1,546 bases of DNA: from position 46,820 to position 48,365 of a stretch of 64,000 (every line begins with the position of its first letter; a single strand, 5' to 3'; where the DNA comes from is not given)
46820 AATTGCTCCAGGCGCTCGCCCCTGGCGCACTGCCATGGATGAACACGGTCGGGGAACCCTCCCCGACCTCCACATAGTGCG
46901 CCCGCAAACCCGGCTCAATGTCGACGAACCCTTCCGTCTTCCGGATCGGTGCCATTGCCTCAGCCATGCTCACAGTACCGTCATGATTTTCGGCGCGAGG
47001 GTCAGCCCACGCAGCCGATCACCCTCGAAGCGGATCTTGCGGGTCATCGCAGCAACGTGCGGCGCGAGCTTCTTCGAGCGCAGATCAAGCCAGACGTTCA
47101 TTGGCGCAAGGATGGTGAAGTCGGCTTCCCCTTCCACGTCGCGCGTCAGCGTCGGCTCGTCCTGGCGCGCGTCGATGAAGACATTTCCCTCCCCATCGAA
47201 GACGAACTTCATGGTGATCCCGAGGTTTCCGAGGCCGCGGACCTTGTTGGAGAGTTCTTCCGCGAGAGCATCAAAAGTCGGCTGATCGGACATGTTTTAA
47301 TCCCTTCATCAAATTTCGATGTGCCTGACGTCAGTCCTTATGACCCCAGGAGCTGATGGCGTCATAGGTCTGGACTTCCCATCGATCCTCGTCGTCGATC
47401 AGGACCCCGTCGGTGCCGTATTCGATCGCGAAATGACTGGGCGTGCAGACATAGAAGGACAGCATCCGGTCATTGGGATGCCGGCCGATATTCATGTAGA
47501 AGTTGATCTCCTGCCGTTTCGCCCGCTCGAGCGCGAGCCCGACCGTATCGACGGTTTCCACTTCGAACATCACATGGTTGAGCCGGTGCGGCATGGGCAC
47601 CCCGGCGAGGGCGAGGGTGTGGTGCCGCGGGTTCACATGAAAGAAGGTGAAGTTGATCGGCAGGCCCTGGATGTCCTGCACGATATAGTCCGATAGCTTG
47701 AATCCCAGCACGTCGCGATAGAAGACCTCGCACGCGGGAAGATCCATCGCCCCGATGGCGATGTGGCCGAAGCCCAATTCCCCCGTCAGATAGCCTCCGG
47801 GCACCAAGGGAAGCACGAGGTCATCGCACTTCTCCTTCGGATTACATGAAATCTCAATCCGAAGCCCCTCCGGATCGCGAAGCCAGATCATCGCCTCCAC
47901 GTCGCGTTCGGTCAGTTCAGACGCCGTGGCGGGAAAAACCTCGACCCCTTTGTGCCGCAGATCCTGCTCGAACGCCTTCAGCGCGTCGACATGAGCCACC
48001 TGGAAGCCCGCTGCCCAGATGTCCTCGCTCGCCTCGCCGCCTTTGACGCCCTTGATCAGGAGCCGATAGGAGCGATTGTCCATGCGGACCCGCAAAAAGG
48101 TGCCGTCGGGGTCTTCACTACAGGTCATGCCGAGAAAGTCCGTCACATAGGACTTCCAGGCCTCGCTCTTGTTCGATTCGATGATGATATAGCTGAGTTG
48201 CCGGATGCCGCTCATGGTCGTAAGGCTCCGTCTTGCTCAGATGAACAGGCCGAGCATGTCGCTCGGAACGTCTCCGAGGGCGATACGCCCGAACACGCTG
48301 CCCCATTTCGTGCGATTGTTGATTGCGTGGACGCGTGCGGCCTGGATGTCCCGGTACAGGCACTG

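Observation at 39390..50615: Meta-cleavage system apparently built for a long-chain or bulky lipophilic phenol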

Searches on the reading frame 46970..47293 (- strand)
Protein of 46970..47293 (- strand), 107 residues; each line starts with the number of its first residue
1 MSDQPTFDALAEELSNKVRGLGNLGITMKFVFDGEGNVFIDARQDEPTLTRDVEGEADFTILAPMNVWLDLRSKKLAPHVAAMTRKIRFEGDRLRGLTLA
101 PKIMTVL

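Call 3: search_protein_families(library=pfam, proteins=[window:46970-47293:-])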
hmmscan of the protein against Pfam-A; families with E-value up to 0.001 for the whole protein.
window:46970-47293:- (107 aa): 1 family
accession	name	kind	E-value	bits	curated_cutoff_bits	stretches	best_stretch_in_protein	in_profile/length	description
PF02036.22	SCP2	-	1.7e-08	35.1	21.3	1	30-93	26-90/101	SCP-2 sterol transfer family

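Call 4: search_protein_families(library=ncbifam, proteins=[window:46970-47293:-])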
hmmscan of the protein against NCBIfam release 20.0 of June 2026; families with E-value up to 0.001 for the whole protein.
window:46970-47293:- (107 aa): 0 families

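Call 50: search_solved_structures(query=window:46970-47293:-, max_evalue=1)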
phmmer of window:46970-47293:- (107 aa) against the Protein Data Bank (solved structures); distinct sequences matched with E-value up to 1: 3.
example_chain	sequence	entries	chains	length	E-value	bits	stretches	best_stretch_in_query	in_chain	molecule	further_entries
3cnu_A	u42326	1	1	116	0.035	17.6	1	25-101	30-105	Predicted coding region AF_1534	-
3bn8_A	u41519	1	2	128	0.32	14.5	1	30-101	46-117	Putative sterol carrier protein 2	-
4uei_A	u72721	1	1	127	0.72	13.4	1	11-93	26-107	STEROL CARRIER PROTEIN 2/3-OXOACYL-COA THIOLASE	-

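Call 54: find_homologous_proteins(query=window:46970-47293:-, max_evalue=0.00001)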
Query window:46970-47293:- (107 aa): 56 proteins with E <= 0.00001 among 62 candidates.
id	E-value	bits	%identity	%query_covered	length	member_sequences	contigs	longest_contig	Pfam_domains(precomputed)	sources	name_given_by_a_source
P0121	2.3e-63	229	100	100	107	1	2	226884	PF02036.23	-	-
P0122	1.1e-49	185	78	100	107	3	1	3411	PF02036.23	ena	-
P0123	8.1e-49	182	78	100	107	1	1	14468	PF02036.23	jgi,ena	jgi:putative sterol carrier protein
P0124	1.1e-48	181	78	100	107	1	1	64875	PF02036.23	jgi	-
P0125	2.2e-47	177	77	100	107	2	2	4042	PF02036.23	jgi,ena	-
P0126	6.0e-47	176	76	100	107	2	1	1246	PF02036.23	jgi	jgi:putative sterol carrier protein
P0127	3.6e-46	173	75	100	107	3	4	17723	PF02036.23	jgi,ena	jgi:putative sterol carrier protein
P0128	3.8e-46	173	74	100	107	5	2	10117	PF02036.23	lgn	-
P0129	3.8e-46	173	75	100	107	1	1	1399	PF02036.23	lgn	-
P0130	9.7e-45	169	74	100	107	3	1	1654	PF02036.23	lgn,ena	-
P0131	1.1e-44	169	72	100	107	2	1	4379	PF02036.23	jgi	jgi:putative sterol carrier protein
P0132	2.4e-44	168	73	100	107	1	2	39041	PF02036.23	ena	-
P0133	5.7e-44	166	71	100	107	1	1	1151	PF02036.23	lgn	-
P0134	9.7e-44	166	72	100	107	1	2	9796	PF02036.23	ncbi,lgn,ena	-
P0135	3.4e-43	164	71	100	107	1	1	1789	PF02036.23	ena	-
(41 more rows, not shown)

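Call 79: predict_structure(alignment_id=A4)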
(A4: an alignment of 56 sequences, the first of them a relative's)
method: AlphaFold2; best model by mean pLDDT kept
length: 107 residues; sequences in the alignment: 56
mean_pLDDT: 90.9   pTM: 0.82
mean pLDDT of the five models: 90.9, 87.9, 85.1, 84.5, 83.6
residues with pLDDT >= 90: 78; 70-90: 26; 50-70: 2; < 50: 1
segments of 3 or more residues with pLDDT < 50: none
pLDDT, mean of each block of 10 residues (from residue 1): 77 93 95 95 95 94 94 90 91 89 85
secondary structure, 60 per line:
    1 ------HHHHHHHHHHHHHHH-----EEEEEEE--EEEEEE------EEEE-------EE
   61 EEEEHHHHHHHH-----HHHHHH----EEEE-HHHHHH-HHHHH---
elements in order: H7-21 E27-33 E36-41 E48-51 E59-64 H65-72 H78-83 E88-91 H93-98 H100-104

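Call 81: fold_search(model_id=the predicted structure, library=pdb)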
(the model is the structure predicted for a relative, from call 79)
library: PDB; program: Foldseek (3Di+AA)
matches with E <= 10: 207; with E <= 0.001: 46
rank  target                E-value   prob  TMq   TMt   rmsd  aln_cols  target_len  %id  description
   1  8af2_A                1.8e-06  1.00  0.74  0.65   2.8       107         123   16  Human Sterol Carrier Protein with unnatural amino acid 2,2'-bipyridine alanine incorporated at position 111 (released 2023-08-16)
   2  3bn8_B                2.1e-06  1.00  0.60  0.58   8.7       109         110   22  Crystal structure of a putative sterol carrier protein type 2 (af1534) from archaeoglobus fulgidus dsm 4304 at 2.11 A  (released 2007-12-25)
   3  1ikt                  2.5e-06  1.00  0.72  0.68   2.7       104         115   16  LIGANDED STEROL CARRIER PROTEIN TYPE 2 (SCP-2) LIKE DOMAIN OF HUMAN MULTIFUNCTIONAL ENZYME TYPE 2 (MFE-2) (released 2001-11-14)
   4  6z1x                  2.7e-06  1.00  0.72  0.68   2.7       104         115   16  Crystal structure of human steroid carrier protein SL (SCP-2L) mutant V83C (released 2021-03-03)
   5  8af2_B                2.9e-06  1.00  0.71  0.63   2.8       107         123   16  Human Sterol Carrier Protein with unnatural amino acid 2,2'-bipyridine alanine incorporated at position 111 (released 2023-08-16)
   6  4jgx_B                2.9e-06  1.00  0.61  0.52   5.7       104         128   12  The Structure of Sterol Carrier Protein 2 from the Yeast Yarrowia Lipolytica (released 2013-12-18)
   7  6z1w                  3.1e-06  1.00  0.72  0.67   2.8       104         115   16  Crystal structure of human steroid carrier protein SL (SCP-2L) mutant A100C (released 2021-03-03)
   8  2c0l_B                3.1e-06  1.00  0.73  0.65   3.7       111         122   21  TPR DOMAIN OF HUMAN PEX5P IN COMPLEX WITH HUMAN MSCP2 (released 2006-11-15)
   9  1c44                  3.5e-06  1.00  0.75  0.66   2.2       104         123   21  STEROL CARRIER PROTEIN 2 (SCP2) FROM RABBIT (released 2000-08-07)
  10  8af3                  3.9e-06  1.00  0.73  0.68   2.6       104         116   16  Sterol carrier protein Artifical metalloenzyme incorporating Q111C mutation coupled to 2,2'-bipyridine (released 2023-08-16)
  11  3cnu                  5.7e-06  1.00  0.60  0.59   6.4       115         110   23  Crystal structure of the predicted coding region AF_1534 from Archaeoglobus fulgidus (released 2008-04-15)
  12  2cfu                  9.3e-06  1.00  0.68  0.14   7.0       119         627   18  Crystal structure of SdsA1, an alkylsulfatase from Pseudomonas aeruginosa, in complex with 1-decane-sulfonic-acid. (released 2006-04-26)
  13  4av7_A                9.9e-06  1.00  0.69  0.14   3.6       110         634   19  Structure determination of the double mutant S233Y F250G from the sec- alkyl sulfatase PisA1 (released 2012-12-05)
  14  4av7_B                1.1e-05  1.00  0.74  0.15   2.9       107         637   18  Structure determination of the double mutant S233Y F250G from the sec- alkyl sulfatase PisA1 (released 2012-12-05)
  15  2yhe_B                1.1e-05  1.00  0.63  0.13   4.0       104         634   22  Structure determination of the stereoselective inverting sec- alkylsulfatase Pisa1 from Pseudomonas sp. (released 2012-05-16)
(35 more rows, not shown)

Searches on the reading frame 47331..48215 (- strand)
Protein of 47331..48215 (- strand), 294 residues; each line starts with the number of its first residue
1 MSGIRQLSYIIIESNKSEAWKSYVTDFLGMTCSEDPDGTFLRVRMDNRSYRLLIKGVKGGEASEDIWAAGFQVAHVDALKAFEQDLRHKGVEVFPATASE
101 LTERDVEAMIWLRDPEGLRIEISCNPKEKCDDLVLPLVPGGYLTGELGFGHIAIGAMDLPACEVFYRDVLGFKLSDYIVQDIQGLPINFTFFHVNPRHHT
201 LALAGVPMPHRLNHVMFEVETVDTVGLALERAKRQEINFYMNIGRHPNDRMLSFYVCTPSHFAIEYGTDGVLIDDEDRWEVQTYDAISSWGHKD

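Call 3: search_protein_families(library=pfam, proteins=[window:47331-48215:-])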
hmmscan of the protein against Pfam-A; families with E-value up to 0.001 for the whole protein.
window:47331-48215:- (294 aa): 2 families
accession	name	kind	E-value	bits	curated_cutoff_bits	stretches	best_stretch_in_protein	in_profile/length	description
PF00903.31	Glyoxalase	-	1.9e-22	80.4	20.6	1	149-266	2-121/121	Glyoxalase/Bleomycin resistance protein/Dioxygenase superfamily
PF22632.2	BphC_D1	-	1e-12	48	27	1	7-54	1-48/51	Dihydroxybiphenyl dioxygenase BphC D1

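Call 4: search_protein_families(library=ncbifam, proteins=[window:47331-48215:-])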
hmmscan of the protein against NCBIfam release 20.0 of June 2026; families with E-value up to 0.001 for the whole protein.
window:47331-48215:- (294 aa): 7 families
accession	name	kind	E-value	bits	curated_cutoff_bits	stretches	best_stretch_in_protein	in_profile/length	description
TIGR03213.1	23dbph12diox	equivalog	3.3e-75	253.2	366.45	1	4-293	1-286/287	biphenyl-2,3-diol 1,2-dioxygenase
NF045631.1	exdiol_diox_HsaC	equivalog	3.8e-66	223.2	450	1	4-293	1-291/296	iron-dependent extradiol dioxygenase HsaC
TIGR03211.1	catechol_2_3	equivalog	5.5e-16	58.7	320.2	1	4-276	2-271/303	catechol 2,3-dioxygenase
TIGR02295.1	HpaD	equivalog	7.5e-11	41.7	321.4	1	7-292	5-287/298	3,4-dihydroxyphenylacetate 2,3-dioxygenase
NF050075.1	SMU1112c_YaeR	equivalog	8e-06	26.1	140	0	75-122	79-123/125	SMU1112c/YaeR family gloxylase I-like metalloprotein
NF000094.1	354827590_fosA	exception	6.8e-05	23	275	0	148-176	4-32/135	FosA family fosfomycin resistance glutathione transferase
NF000494.1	FosF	exception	0.00019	21.4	280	0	148-176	4-32/132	fosfomycin resistance glutathione transferase FosF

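Call 48: search_solved_structures(query=window:47331-48215:-, max_evalue=1e-20)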
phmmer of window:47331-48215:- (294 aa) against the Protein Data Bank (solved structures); distinct sequences matched with E-value up to 1e-20: 10.
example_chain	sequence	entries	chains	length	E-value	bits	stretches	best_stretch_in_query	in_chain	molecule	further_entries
23al_A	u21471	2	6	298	4e-51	177.4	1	1-293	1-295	Glyoxalase/bleomycin resistance protein/dioxygenase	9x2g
2zi8_A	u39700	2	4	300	4.3e-49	170.8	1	3-292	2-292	PROBABLE BIPHENYL-2,3-DIOL 1,2-DIOXYGENASE BPHC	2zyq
1han_A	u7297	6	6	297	5e-49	170.5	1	4-293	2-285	2,3-DIHYDROXYBIPHENYL 1,2-DIOXYGENASE | BIPHENYL-2,3-DIOL 1,2-DIOXYGENASE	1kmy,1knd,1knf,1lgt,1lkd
6l3w_A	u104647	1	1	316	1.1e-42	149.7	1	4-294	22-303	Extra-diol dioxygenase BphC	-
1dhy_A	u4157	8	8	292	4.3e-42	147.8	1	4-293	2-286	2,3-DIHYDROXYBIPHENYL 1,2-DIOXYGENASE | 2,3-DIHYDROXYBIPHENYL-1,2-DIOXYGENASE | 2,3-Dihydroxybiphenyl dioxygenase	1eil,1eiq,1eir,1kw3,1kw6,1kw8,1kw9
1kwb_B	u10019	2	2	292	1e-40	143.2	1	4-293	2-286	2,3-Dihydroxybiphenyl dioxygenase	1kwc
3vb0_A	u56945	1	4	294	5.6e-33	117.8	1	4-293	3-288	Glyoxalase/bleomycin resistance protein/dioxygenase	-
2ehz_A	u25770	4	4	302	1.4e-32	116.5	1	4-279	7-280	1,2-dihydroxynaphthalene dioxygenase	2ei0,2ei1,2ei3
2ei2_A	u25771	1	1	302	1.6e-32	116.4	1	4-279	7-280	1,2-dihydroxynaphthalene dioxygenase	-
2wl3_A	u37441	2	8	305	1.5e-31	113.1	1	2-267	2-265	CATECHOL 2,3-DIOXYGENASE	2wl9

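Call 56: search_solved_structures(query=window:47331-48215:-, max_evalue=1e-45, show_alignments=3)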
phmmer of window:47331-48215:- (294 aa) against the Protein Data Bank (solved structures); distinct sequences matched with E-value up to 1e-45: 3.
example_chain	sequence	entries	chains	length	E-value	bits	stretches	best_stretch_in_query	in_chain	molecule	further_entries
23al_A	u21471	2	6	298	4e-51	177.4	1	1-293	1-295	Glyoxalase/bleomycin resistance protein/dioxygenase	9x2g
2zi8_A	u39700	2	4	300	4.3e-49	170.8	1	3-292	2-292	PROBABLE BIPHENYL-2,3-DIOL 1,2-DIOXYGENASE BPHC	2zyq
1han_A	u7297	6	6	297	5e-49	170.5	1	4-293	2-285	2,3-DIHYDROXYBIPHENYL 1,2-DIOXYGENASE | BIPHENYL-2,3-DIOL 1,2-DIOXYGENASE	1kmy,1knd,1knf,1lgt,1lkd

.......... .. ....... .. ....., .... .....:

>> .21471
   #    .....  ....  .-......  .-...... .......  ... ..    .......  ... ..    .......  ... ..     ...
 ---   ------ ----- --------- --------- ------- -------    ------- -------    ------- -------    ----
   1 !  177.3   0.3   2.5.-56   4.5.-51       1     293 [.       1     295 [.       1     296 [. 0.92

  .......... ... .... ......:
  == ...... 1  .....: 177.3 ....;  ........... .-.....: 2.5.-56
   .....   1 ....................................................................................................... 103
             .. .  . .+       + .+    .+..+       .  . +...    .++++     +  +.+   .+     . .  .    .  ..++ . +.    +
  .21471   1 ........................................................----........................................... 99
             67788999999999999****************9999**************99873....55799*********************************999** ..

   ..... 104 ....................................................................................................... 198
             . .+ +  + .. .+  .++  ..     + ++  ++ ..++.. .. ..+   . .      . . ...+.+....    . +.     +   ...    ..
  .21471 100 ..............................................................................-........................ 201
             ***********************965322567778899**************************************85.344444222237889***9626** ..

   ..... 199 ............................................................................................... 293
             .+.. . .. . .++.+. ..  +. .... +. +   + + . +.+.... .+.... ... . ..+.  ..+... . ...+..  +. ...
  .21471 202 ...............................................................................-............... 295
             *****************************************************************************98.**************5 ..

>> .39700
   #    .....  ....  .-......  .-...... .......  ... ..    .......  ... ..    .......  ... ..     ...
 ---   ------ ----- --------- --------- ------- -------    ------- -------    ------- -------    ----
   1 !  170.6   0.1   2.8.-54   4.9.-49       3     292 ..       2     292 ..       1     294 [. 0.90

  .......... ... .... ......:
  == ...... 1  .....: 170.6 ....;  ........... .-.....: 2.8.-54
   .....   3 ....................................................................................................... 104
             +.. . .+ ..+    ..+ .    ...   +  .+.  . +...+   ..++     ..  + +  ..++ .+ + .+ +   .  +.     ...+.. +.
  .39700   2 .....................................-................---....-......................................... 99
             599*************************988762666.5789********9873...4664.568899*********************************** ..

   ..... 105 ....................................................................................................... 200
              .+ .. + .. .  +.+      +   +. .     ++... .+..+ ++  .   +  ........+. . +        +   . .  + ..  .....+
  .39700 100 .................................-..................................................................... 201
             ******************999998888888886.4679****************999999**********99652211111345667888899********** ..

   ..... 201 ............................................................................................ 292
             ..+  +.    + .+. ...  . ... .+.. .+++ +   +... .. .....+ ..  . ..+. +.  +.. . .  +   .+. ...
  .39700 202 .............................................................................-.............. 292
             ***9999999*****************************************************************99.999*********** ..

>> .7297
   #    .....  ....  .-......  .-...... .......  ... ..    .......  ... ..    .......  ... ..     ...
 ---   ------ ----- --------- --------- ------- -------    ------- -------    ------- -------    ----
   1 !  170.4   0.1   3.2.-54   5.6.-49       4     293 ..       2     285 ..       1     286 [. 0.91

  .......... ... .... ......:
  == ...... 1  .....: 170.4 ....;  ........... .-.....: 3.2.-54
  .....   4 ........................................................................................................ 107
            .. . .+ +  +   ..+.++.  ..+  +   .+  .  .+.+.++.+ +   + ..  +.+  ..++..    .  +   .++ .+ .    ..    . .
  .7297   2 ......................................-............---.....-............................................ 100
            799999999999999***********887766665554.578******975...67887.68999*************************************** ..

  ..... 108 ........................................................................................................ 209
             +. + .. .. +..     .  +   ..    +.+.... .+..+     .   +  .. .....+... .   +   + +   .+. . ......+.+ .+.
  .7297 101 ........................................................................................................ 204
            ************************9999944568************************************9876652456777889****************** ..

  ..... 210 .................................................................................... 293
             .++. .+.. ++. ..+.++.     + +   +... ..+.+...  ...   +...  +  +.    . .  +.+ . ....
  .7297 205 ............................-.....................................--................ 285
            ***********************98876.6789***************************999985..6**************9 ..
